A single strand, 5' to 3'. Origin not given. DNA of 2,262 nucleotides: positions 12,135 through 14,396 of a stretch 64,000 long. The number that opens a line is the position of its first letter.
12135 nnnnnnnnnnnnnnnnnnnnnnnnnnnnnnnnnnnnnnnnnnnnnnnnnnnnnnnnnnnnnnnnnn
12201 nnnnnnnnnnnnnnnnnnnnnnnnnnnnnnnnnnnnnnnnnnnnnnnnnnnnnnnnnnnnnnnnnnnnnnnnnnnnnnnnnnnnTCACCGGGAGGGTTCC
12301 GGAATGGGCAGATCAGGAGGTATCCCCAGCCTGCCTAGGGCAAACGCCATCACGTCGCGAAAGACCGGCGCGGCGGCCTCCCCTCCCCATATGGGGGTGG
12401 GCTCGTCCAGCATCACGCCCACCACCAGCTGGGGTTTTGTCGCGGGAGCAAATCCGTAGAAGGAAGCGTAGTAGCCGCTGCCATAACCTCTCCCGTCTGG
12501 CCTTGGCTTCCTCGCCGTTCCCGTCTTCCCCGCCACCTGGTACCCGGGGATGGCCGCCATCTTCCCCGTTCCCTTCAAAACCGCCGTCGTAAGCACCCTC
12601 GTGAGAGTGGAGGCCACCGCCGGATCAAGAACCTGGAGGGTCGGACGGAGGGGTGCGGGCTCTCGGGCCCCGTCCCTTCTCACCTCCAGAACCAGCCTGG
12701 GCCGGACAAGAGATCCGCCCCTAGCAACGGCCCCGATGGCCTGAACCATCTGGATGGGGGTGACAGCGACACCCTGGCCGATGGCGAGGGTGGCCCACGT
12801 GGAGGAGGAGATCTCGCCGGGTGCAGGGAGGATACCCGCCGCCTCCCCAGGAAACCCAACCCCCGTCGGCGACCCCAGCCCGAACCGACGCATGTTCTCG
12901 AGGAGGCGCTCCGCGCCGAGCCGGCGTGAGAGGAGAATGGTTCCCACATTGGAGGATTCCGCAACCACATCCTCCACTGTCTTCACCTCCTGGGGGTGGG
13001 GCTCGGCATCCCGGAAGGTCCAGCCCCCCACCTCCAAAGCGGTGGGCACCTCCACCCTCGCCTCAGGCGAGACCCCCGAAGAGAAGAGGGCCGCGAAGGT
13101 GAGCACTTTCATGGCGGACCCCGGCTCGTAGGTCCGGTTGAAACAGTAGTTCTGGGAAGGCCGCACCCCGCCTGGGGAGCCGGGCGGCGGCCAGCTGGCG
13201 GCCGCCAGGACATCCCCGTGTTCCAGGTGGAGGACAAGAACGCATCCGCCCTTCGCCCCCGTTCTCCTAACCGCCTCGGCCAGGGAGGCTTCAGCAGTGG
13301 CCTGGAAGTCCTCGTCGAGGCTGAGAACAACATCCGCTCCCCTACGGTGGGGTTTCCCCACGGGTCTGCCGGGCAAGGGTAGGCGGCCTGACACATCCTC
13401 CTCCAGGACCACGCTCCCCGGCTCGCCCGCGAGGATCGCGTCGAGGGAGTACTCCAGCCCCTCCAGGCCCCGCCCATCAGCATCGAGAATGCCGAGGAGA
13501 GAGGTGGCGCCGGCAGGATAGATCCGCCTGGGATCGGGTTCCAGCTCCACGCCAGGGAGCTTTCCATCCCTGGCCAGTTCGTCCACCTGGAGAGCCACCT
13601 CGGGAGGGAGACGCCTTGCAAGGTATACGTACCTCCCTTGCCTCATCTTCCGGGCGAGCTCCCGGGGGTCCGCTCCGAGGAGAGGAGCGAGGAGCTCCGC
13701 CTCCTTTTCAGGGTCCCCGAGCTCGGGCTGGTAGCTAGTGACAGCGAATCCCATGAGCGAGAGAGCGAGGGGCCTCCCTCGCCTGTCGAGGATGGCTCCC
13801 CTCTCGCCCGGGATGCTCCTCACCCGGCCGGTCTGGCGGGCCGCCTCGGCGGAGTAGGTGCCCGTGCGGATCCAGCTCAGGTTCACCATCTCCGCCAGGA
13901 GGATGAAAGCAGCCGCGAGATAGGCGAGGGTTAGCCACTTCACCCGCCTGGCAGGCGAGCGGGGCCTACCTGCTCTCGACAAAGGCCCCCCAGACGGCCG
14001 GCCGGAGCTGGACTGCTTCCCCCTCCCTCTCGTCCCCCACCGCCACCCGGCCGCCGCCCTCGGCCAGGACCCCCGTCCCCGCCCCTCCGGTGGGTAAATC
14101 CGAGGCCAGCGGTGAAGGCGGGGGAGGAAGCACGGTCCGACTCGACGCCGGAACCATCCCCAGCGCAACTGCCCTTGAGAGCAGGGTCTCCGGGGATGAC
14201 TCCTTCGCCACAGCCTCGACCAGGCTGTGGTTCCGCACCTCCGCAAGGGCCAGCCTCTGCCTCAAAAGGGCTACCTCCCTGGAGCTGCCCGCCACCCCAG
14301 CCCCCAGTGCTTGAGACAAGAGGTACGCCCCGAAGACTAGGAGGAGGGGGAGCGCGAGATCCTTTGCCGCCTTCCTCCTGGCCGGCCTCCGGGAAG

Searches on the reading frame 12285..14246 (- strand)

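Call 50: search_protein_families(library=pfam, proteins=[window:12285-14246:-])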
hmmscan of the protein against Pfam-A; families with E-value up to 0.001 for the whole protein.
window:12285-14246:- (653 aa): 3 families
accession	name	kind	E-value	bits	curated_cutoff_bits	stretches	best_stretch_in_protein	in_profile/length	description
PF00905.27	Transpeptidase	-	5.6e-61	206.8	22.1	1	334-633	1-298/299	Penicillin binding protein transpeptidase domain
PF03717.20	PBP_dimer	-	3.2e-13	50.9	24.4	1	145-288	2-174/180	Penicillin-binding Protein dimerisation domain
PF13354.11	Beta-lactamase2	-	0.00086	19.1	22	0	370-459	18-114/214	Beta-lactamase enzyme family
